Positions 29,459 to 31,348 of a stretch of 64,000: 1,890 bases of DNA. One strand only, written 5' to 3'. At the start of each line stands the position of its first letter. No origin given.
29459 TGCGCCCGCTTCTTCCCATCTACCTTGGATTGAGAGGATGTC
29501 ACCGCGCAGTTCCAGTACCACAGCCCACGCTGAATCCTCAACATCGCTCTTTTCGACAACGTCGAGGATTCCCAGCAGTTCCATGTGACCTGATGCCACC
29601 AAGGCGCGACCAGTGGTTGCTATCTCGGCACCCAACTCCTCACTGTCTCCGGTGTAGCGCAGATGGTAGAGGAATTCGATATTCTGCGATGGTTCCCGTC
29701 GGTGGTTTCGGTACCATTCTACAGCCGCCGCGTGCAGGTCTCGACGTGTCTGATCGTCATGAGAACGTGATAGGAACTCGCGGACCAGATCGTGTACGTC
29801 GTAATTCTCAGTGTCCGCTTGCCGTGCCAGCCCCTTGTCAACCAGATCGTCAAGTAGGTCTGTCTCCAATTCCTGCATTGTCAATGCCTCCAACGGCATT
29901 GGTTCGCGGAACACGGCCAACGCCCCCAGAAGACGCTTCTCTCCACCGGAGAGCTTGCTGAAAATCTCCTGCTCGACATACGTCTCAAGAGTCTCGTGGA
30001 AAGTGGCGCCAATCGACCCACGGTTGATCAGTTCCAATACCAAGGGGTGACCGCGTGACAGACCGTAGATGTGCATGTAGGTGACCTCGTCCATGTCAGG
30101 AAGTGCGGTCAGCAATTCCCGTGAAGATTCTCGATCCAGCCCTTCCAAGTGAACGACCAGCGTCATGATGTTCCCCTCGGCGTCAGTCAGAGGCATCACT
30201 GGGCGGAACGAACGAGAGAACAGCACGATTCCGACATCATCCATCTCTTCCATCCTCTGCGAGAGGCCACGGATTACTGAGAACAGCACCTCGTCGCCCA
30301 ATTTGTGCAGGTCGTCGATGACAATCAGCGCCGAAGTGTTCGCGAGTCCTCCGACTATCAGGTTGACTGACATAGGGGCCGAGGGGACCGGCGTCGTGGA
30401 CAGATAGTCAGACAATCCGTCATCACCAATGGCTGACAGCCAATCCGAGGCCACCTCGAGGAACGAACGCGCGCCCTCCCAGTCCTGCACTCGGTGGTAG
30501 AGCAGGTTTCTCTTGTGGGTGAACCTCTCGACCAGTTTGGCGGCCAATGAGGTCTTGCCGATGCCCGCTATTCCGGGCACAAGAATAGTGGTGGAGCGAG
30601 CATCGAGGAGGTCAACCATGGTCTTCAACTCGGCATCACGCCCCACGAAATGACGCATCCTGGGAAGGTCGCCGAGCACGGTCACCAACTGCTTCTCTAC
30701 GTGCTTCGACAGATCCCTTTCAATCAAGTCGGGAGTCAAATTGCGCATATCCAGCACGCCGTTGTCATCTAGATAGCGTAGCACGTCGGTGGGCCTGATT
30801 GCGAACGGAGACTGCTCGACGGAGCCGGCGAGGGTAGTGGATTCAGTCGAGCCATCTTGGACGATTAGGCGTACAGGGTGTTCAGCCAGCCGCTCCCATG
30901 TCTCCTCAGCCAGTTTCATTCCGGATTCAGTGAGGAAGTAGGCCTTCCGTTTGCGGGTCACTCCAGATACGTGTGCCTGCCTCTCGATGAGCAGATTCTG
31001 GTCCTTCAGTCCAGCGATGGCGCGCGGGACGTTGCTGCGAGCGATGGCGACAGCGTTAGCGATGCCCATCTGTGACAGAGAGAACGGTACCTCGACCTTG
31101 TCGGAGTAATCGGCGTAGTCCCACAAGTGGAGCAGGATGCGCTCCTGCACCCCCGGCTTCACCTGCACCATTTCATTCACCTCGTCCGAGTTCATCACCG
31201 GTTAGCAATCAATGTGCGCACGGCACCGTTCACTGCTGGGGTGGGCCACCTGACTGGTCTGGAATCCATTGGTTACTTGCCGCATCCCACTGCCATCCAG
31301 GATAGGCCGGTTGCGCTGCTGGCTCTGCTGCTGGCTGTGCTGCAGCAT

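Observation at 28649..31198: Archaeal AfsR-like STAND regulator: wHTH + NB-ARC NTPase + TPR sensor in one 849-aa protein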

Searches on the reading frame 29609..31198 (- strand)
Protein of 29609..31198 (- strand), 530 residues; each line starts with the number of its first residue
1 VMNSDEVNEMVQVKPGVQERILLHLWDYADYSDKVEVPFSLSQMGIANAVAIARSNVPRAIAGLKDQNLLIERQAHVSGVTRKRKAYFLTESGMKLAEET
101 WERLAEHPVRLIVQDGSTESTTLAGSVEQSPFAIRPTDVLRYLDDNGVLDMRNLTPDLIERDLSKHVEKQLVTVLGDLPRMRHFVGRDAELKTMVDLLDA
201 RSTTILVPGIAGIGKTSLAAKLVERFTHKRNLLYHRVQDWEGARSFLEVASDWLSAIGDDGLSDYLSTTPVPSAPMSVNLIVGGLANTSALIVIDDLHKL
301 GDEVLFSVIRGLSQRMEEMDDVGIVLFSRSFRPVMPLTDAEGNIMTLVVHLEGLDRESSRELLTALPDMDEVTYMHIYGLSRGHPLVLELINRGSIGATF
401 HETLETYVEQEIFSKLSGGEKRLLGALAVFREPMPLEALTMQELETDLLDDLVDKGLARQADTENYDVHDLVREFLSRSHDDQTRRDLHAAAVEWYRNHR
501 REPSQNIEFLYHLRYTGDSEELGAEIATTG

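Call 18: search_protein_representatives(protein=window:29609-31198:-)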
Query: 530 residues. Proteins with E-value up to 0.001 (for the whole library): 2271; up to 1e-10: 1065; up to 1e-30: 441. The best 150 are listed.
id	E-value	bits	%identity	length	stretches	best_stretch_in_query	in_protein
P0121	9.5e-203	690.8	60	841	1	11-523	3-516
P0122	6.2e-114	397.9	68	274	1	11-269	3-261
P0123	2.3e-106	372.9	54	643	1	207-524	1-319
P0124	1.9e-105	369.9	59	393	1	134-418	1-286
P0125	3.2e-79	283.4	66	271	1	22-222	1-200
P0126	2.2e-69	250.9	32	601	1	17-499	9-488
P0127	5.5e-69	249.6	34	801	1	17-516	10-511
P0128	7.1e-67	242.7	34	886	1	17-500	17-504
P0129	7.2e-67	242.6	34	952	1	16-501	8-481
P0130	9.6e-67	242.2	67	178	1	326-493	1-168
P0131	2.1e-66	241.1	33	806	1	11-521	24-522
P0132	2.9e-66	240.6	31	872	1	7-521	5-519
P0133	3.5e-66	240.4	31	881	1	16-515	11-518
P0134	1.2e-64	235.3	31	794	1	11-498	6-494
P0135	1.3e-64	235.2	32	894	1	17-522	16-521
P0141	2.1e-63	231.2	34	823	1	17-524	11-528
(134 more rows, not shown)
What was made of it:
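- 441 clusters at 50% identity match with E<1e-30, and nearly all align from aa ~17 to ~520 (call 18).
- Tried and rejected: Beyond one 60%-identity cluster, the next relatives are at most 36% identical (call 18).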

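Call 33: find_homologous_proteins(query=A1, max_evalue=1e-10)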
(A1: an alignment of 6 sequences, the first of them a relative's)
Query A1 (6 sequences) (801 aa, profile of the alignment): 571 proteins with E <= 1e-10 among 8000 candidates; the best 120 are listed.
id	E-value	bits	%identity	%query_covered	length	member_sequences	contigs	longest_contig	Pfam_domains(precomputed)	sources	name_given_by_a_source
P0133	0.0e+0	1320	32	98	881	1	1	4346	PF10602.16,PF13431.13,PF13414.13,PF13176.13,PF24885.2,PF13401.13,PF13428.13,PF01637.25,PF00931.29,PF13191.13,PF13374.13,PF17874.8,PF24883.3,PF00515.35,PF13424.13,PF14938.13,PF13432.13,PF13545.13,PF13181.13,PF07719.24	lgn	-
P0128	0.0e+0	1282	34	94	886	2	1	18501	PF13176.13,PF13401.13,PF13428.13,PF01637.25,PF13191.13,PF13374.13,PF17874.8,PF00515.35,PF13424.13,PF28559.1,PF14938.13,PF13432.13,PF13545.13,PF13181.13,PF07719.24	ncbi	-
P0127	0.0e+0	1213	100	100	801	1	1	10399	PF13414.13,PF13176.13,PF01637.25,PF00931.29,PF13191.13,PF13374.13,PF17874.8,PF24883.3,PF00515.35,PF13424.13,PF14938.13,PF13432.13,PF13181.13,PF07719.24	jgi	-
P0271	0.0e+0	1194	34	93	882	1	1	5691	PF10602.16,PF13173.13,PF13431.13,PF13176.13,PF24885.2,PF13401.13,PF13428.13,PF01637.25,PF00931.29,PF13191.13,PF13374.13,PF17874.8,PF24883.3,PF00515.35,PF12895.14,PF13424.13,PF28559.1,PF14938.13,PF13432.13,PF13181.13,PF07719.24,PF20720.4,PF13174.13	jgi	-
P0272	0.0e+0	1193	34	93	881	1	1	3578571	PF10602.16,PF13173.13,PF13176.13,PF13401.13,PF13428.13,PF01637.25,PF00931.29,PF13191.13,PF13374.13,PF17874.8,PF24883.3,PF00515.35,PF13424.13,PF14938.13,PF13432.13,PF13545.13,PF13181.13,PF07719.24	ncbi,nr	ncbi:MAG: tetratricopeptide repeat protein [Thermoplasmata archaeon]|nr:MAG: tetratricopeptide repea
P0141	0.0e+0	1191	42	100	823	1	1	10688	PF13414.13,PF13176.13,PF12802.14,PF13401.13,PF20703.4,PF01637.25,PF00931.29,PF13191.13,PF13374.13,PF17874.8,PF24883.3,PF00515.35,PF05729.19,PF13424.13,PF14938.13,PF13545.13,PF13181.13,PF07719.24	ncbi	-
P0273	0.0e+0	1160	34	97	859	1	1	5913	PF10602.16,PF13431.13,PF13414.13,PF13176.13,PF24885.2,PF13401.13,PF13428.13,PF01637.25,PF00931.29,PF13191.13,PF13374.13,PF17874.8,PF24883.3,PF00515.35,PF13424.13,PF28559.1,PF14938.13,PF13432.13,PF13181.13,PF07719.24,PF13174.13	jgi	jgi:tetratricopeptide (TPR) repeat protein/DNA-binding MarR family transcriptional regulator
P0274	0.0e+0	1155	33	91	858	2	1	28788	PF10602.16,PF13173.13,PF13431.13,PF13176.13,PF13401.13,PF13428.13,PF01637.25,PF00931.29,PF13191.13,PF13374.13,PF17874.8,PF24883.3,PF00515.35,PF13424.13,PF14938.13,PF13432.13,PF13181.13,PF07719.24,PF13174.13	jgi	jgi:tetratricopeptide (TPR) repeat protein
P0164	0.0e+0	1050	32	95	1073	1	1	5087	PF10602.16,PF13414.13,PF13401.13,PF00931.29,PF13191.13,PF13374.13,PF24883.3,PF00515.35,PF05729.19,PF13424.13,PF28559.1,PF14938.13,PF07719.24,PF13174.13,PF13431.13,PF13176.13,PF24885.2,PF13428.13,PF01637.25,PF14559.13,PF17874.8,PF13432.13,PF13545.13,PF13181.13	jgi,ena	-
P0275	0.0e+0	1050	33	97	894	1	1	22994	PF10602.16,PF12862.14,PF13401.13,PF00931.29,PF13191.13,PF13374.13,PF24883.3,PF00515.35,PF13424.13,PF28559.1,PF14938.13,PF07719.24,PF13174.13,PF13431.13,PF13176.13,PF24885.2,PF13428.13,PF20703.4,PF01637.25,PF14559.13,PF17874.8,PF13432.13,PF13545.13,PF13181.13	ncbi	-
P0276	0.0e+0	1048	34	97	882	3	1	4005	PF10602.16,PF13431.13,PF12862.14,PF13176.13,PF13401.13,PF13428.13,PF01637.25,PF00931.29,PF13191.13,PF13374.13,PF17874.8,PF24883.3,PF00515.35,PF13424.13,PF21033.5,PF14938.13,PF13432.13,PF13545.13,PF13181.13,PF07719.24,PF13174.13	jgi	jgi:tetratricopeptide (TPR) repeat protein/DNA-binding MarR family transcriptional regulator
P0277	0.0e+0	1048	34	96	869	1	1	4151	PF10602.16,PF12862.14,PF13414.13,PF13401.13,PF00931.29,PF13191.13,PF13374.13,PF24883.3,PF00515.35,PF13424.13,PF28559.1,PF14938.13,PF07719.24,PF13174.13,PF13431.13,PF13176.13,PF24885.2,PF13428.13,PF01637.25,PF14559.13,PF17874.8,PF13432.13,PF18710.8,PF13181.13,PF20720.4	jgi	jgi:tetratricopeptide (TPR) repeat protein/DNA-binding PadR family transcriptional regulator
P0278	0.0e+0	1042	34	98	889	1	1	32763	PF10602.16,PF13431.13,PF12862.14,PF13176.13,PF24885.2,PF13401.13,PF13428.13,PF01637.25,PF00931.29,PF13191.13,PF13374.13,PF17874.8,PF24883.3,PF00515.35,PF13424.13,PF14938.13,PF13181.13,PF07719.24,PF20720.4,PF13174.13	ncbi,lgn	-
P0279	0.0e+0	1041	34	97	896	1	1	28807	PF10602.16,PF13431.13,PF12862.14,PF13414.13,PF13176.13,PF24885.2,PF13401.13,PF13428.13,PF01637.25,PF00931.29,PF13191.13,PF13374.13,PF17874.8,PF24883.3,PF00515.35,PF13424.13,PF14938.13,PF13545.13,PF13181.13,PF07719.24,PF20720.4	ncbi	-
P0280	0.0e+0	1036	34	97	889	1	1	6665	PF10602.16,PF13431.13,PF12862.14,PF13176.13,PF24885.2,PF13401.13,PF13428.13,PF01637.25,PF00931.29,PF13191.13,PF13374.13,PF17874.8,PF00515.35,PF13424.13,PF28559.1,PF21033.5,PF14938.13,PF13432.13,PF13181.13,PF07719.24,PF20720.4,PF13174.13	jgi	jgi:tetratricopeptide (TPR) repeat protein/DNA-binding PadR family transcriptional regulator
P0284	0.0e+0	1032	33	95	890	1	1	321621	PF10602.16,PF13431.13,PF12862.14,PF13176.13,PF24885.2,PF13401.13,PF13428.13,PF01637.25,PF00931.29,PF13191.13,PF13374.13,PF14559.13,PF17874.8,PF24883.3,PF00515.35,PF13424.13,PF21033.5,PF14938.13,PF13432.13,PF13181.13,PF07719.24,PF20720.4,PF13174.13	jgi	jgi:tetratricopeptide (TPR) repeat protein/DNA-binding MarR family transcriptional regulator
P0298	3.5e-252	857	32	98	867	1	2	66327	PF10602.16,PF13176.13,PF24885.2,PF13401.13,PF13428.13,PF01637.25,PF00931.29,PF13191.13,PF13374.13,PF17874.8,PF24883.3,PF00515.35,PF13424.13,PF14938.13,PF13432.13,PF13181.13,PF07719.24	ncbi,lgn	ncbi:MAG: tetratricopeptide repeat protein [Thermoplasmatota archaeon]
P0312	2.7e-235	802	33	93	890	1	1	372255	PF12862.14,PF13414.13,PF13176.13,PF12802.14,PF13191.13,PF13374.13,PF17874.8,PF00515.35,PF13424.13,PF14938.13,PF13545.13,PF13181.13,PF07719.24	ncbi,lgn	-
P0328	7.5e-198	678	29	93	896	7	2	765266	PF17874.8,PF00515.35,PF13424.13,PF13401.13,PF01637.25,PF13181.13,PF07719.24,PF00931.29,PF13191.13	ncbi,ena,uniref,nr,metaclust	ncbi:tetratricopeptide repeat protein [Methanomassiliicoccus luminyensis]|uniref:tetratricopeptide r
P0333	4.0e-195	669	29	93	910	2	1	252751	PF13176.13,PF24885.2,PF13401.13,PF13428.13,PF01637.25,PF00931.29,PF13191.13,PF13374.13,PF17874.8,PF00515.35,PF13424.13,PF21033.5,PF14938.13,PF13181.13,PF07719.24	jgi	jgi:tetratricopeptide (TPR) repeat protein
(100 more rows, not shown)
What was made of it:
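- Relatives are from Thermoplasmata, Methanomassiliicoccales and Thorarchaeota (call 33).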

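Call 36: find_encoding_contigs(protein=P0272, flank=8000, max_places=1)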
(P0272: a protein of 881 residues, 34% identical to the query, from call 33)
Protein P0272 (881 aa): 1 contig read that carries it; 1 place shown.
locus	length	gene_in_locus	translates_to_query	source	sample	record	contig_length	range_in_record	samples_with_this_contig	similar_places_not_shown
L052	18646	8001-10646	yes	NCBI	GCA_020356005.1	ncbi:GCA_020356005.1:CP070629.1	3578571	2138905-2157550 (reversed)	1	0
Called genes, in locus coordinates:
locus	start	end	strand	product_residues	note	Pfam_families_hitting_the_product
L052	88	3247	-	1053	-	PF24908:Ig_SIBA-E_2nd (faint), PF25778:DUF7948 (faint), PF17963:Big_9 (faint)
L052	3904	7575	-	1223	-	PF17963:Big_9 (faint), PF00801:PKD (faint), PF18911:PKD_4 (weak)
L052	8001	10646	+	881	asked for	PF00931:NB-ARC, PF01637:ATPase_2, PF13191:AAA_16, PF24883:NPHP3_N, PF13401:AAA_22, PF13424:TPR_12, PF13424:TPR_12, PF14938:SNAP, +14 more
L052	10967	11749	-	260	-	-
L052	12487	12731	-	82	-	-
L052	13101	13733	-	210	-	PF13451:zf_Tbcl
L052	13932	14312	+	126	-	PF05168:HEPN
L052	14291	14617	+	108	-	PF01909:NTP_transf_2, PF18765:Polbeta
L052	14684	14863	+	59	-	-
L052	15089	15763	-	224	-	PF00702:Hydrolase, PF06888:Put_Phosphatase (faint), PF12710:HAD, PF13419:HAD_2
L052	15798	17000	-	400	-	PF13439:Glyco_transf_4, PF13579:Glyco_trans_4_4, PF00534:Glycos_transf_1, PF13692:Glyco_trans_1_4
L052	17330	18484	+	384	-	PF00534:Glycos_transf_1, PF13692:Glyco_trans_1_4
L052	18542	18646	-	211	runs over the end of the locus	-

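Call 37: find_encoding_contigs(protein=P0328, flank=8000, max_places=1)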
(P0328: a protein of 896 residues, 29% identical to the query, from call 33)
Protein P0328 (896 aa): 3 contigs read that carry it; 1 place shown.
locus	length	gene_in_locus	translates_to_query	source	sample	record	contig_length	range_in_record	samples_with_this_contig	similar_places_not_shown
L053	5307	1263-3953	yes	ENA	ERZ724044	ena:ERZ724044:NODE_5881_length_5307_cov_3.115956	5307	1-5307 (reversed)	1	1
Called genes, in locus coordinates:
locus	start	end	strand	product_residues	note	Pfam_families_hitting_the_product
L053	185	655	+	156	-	PF05763:DUF835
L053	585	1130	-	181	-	PF05763:DUF835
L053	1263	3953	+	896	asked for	PF00931:NB-ARC, PF01637:ATPase_2, PF13191:AAA_16, PF13401:AAA_22, PF17874:TPR_MalT (weak), PF00515:TPR_1 (faint), PF07719:TPR_2 (faint), PF13424:TPR_12, +1 more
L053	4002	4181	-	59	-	-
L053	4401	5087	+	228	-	PF00702:Hydrolase, PF12710:HAD, PF13419:HAD_2, PF13242:Hydrolase_like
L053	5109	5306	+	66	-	?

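Call 38: find_encoding_contigs(protein=P0284, flank=8000, max_places=1)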
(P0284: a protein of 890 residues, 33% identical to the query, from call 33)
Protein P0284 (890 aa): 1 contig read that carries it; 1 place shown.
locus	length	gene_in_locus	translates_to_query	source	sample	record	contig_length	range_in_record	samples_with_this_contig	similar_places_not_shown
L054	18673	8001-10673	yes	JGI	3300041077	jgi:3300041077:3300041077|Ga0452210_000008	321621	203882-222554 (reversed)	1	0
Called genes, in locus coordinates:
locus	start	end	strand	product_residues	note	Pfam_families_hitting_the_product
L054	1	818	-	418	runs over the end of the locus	PF01979:Amidohydro_1, PF07969:Amidohydro_3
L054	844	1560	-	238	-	PF01048:PNP_UDP_1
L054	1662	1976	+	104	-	PF05239:PRC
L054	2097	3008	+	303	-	PF23023:Anti-Pycsar_Apyc1, PF00753:Lactamase_B, PF13691:Lactamase_B_4, PF12706:Lactamase_B_2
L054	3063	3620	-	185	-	-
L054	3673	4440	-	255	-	PF01261:AP_endonuc_2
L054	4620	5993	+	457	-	PF00890:FAD_binding_2 (faint), PF01266:DAO (faint), PF03486:HI0933_like (faint), PF07992:Pyr_redox_2, PF13738:Pyr_redox_3, PF00070:Pyr_redox, PF02852:Pyr_redox_dim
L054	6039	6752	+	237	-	PF00753:Lactamase_B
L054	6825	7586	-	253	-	-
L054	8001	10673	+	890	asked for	PF00931:NB-ARC, PF01637:ATPase_2, PF13191:AAA_16, PF13401:AAA_22, PF17874:TPR_MalT, PF13424:TPR_12, PF13424:TPR_12, PF13424:TPR_12, +22 more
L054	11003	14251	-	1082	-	PF17963:Big_9 (faint), PF17032:Zn_ribbon_15 (faint), PF12773:DZR (weak), PF13240:Zn_Ribbon_1 (faint), PF13248:Zn_ribbon_3 (faint)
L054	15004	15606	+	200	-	PF07790:Pilin_N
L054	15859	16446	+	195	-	PF07790:Pilin_N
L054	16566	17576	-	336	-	PF01035:DNA_binding_1, PF04493:Endonuclease_5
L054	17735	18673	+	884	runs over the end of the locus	-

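Call 40: find_encoding_contigs(protein=P0312, flank=8000, max_places=1)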
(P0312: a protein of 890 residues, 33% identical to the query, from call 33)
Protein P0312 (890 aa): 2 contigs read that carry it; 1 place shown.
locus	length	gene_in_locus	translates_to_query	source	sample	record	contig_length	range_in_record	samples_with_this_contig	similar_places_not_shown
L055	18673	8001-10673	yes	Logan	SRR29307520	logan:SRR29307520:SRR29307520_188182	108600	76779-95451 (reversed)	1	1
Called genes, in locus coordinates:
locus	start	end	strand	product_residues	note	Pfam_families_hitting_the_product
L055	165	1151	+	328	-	PF01398:JAB, PF14464:Prok-JAB (weak)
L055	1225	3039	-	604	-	PF13230:GATase_4 (weak), PF13522:GATase_6, PF13537:GATase_7, PF01380:SIS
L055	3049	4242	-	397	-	PF00483:NTP_transferase, PF12804:NTP_transf_3, PF25084:LbH_EIF2B, PF00132:Hexapep, PF25087:GMPPB_C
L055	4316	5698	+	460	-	PF07969:Amidohydro_3, PF01979:Amidohydro_1, PF07969:Amidohydro_3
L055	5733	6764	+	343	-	PF01087:GalP_UDP_transf, PF16268:DUF4921, PF19327:Ap4A_phos_N (faint), PF02744:GalP_UDP_tr_C, PF11969:DcpS_C (faint)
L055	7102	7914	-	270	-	PF01555:N6_N4_Mtase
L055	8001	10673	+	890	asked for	PF12802:MarR_2 (faint), PF13545:HTH_Crp_2 (faint), PF13191:AAA_16 (weak), PF13181:TPR_8 (faint), PF13424:TPR_12, PF14938:SNAP, PF17874:TPR_MalT, PF13424:TPR_12, +6 more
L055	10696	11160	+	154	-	PF11969:DcpS_C, PF01230:HIT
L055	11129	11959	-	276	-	PF00025:Arf, PF00071:Ras, PF04670:Gtr1_RagA (weak), PF08477:Roc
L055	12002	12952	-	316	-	PF00025:Arf, PF00071:Ras, PF08477:Roc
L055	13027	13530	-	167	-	PF04168:Alpha-E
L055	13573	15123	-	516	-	PF04174:CP_ATPgrasp_1, PF14403:CP_ATPgrasp_2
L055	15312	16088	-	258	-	PF00149:Metallophos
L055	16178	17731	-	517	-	PF01039:Carboxyl_trans, PF03255:ACCA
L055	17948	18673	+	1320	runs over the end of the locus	PF27881:CRWN_N (faint), PF07088:GvpD_P-loop (faint)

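Call 41: find_encoding_contigs(protein=P0333, flank=8000, max_places=1)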
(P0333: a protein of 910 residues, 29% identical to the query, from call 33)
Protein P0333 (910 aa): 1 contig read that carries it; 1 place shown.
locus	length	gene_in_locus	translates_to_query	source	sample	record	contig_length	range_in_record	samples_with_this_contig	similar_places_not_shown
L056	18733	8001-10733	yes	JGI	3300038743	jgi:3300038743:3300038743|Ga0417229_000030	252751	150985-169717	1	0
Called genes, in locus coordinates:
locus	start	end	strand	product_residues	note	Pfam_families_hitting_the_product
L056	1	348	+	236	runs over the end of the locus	PF13353:Fer4_12, PF04055:Radical_SAM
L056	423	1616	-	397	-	PF04295:GD_AH_second, PF20629:GD_AH_C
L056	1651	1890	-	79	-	-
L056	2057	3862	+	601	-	PF00317:Ribonuc_red_lgN, PF02867:Ribonuc_red_lgC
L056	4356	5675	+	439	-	PF00291:PALP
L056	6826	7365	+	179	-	PF05763:DUF835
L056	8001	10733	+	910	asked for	PF13191:AAA_16, PF00931:NB-ARC, PF01637:ATPase_2, PF13401:AAA_22, PF13424:TPR_12 (weak), PF13424:TPR_12, PF17874:TPR_MalT, PF13424:TPR_12 (weak), +9 more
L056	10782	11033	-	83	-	-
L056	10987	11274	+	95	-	-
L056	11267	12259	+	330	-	PF01073:3Beta_HSD, PF01370:Epimerase, PF02719:Polysacc_synt_2, PF04321:RmlD_sub_bind (weak), PF05368:NmrA, PF13460:NAD_binding_10, PF16363:GDP_Man_Dehyd, PF07993:NAD_binding_4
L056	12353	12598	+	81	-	PF01037:AsnC_trans_reg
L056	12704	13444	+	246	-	PF00702:Hydrolase, PF08282:Hydrolase_3 (faint), PF12710:HAD, PF13419:HAD_2, PF13242:Hydrolase_like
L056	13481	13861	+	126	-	PF01042:Ribonuc_L-PSP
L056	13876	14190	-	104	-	-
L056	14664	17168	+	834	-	PF00403:HMA, PF19803:DUF6286 (faint), PF00403:HMA, PF00122:E1-E2_ATPase, PF00702:Hydrolase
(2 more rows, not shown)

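Call 42: find_encoding_contigs(protein=P0298, flank=8000, max_places=1)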
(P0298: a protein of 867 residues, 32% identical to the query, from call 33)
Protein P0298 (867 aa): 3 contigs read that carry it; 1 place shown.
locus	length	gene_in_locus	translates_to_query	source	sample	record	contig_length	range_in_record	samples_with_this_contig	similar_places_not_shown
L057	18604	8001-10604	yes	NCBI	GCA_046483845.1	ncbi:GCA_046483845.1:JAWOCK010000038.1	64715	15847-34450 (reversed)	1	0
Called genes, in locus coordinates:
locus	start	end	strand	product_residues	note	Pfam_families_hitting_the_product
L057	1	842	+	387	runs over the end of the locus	PF09587:PGA_cap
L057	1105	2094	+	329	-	PF01040:UbiA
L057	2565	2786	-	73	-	PF26485:DUF8156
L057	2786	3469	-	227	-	-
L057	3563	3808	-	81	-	-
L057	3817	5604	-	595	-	PF01321:Creatinase_N, PF16189:Creatinase_N_2, PF00557:Peptidase_M24, PF16188:Peptidase_M24_C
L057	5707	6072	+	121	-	PF01205:Impact_N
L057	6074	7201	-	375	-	PF13439:Glyco_transf_4 (faint), PF20706:GT4-conflict (weak), PF00534:Glycos_transf_1, PF13692:Glyco_trans_1_4, PF13524:Glyco_trans_1_2 (weak)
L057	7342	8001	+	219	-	PF05763:DUF835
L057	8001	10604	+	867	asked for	PF00931:NB-ARC, PF01637:ATPase_2, PF13191:AAA_16, PF24883:NPHP3_N (weak), PF13401:AAA_22, PF17874:TPR_MalT, PF13424:TPR_12, PF13424:TPR_12, +10 more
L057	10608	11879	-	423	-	PF16450:Prot_ATP_ID_OB_C, PF07724:AAA_2 (weak), PF13191:AAA_16 (faint), PF00004:AAA, PF17862:AAA_lid_3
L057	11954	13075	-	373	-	PF02073:Peptidase_M29 (faint), PF26233:NicX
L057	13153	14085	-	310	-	-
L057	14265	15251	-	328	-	PF08068:DKCLD, PF01509:TruB_N, PF21238:Pus10_C, PF16198:TruB_C_2, PF01472:PUA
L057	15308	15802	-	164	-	-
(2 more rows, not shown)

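Call 55: find_encoding_contigs(protein=P0128, flank=10000, max_places=1)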
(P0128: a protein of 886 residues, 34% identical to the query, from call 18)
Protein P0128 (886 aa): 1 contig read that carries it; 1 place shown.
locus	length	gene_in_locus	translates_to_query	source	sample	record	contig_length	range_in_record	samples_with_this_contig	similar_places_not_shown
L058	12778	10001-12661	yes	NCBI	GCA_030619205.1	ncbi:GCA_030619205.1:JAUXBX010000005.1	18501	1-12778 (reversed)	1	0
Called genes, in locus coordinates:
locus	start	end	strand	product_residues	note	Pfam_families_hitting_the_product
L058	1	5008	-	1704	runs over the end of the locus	PF13517:FG-GAP_3 (faint), PF01839:FG-GAP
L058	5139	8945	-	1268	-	PF17963:Big_9 (weak), PF00801:PKD, PF18911:PKD_4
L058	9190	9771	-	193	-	-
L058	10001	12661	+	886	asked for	PF13545:HTH_Crp_2 (faint), PF01637:ATPase_2, PF13191:AAA_16, PF13401:AAA_22 (weak), PF13374:TPR_10 (faint), PF13428:TPR_14 (faint), PF17874:TPR_MalT, PF13424:TPR_12, +7 more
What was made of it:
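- Three of nine distant homologues also sit beside giant PKD/Big_9/FG-GAP surface proteins (calls 36, 38, 55).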
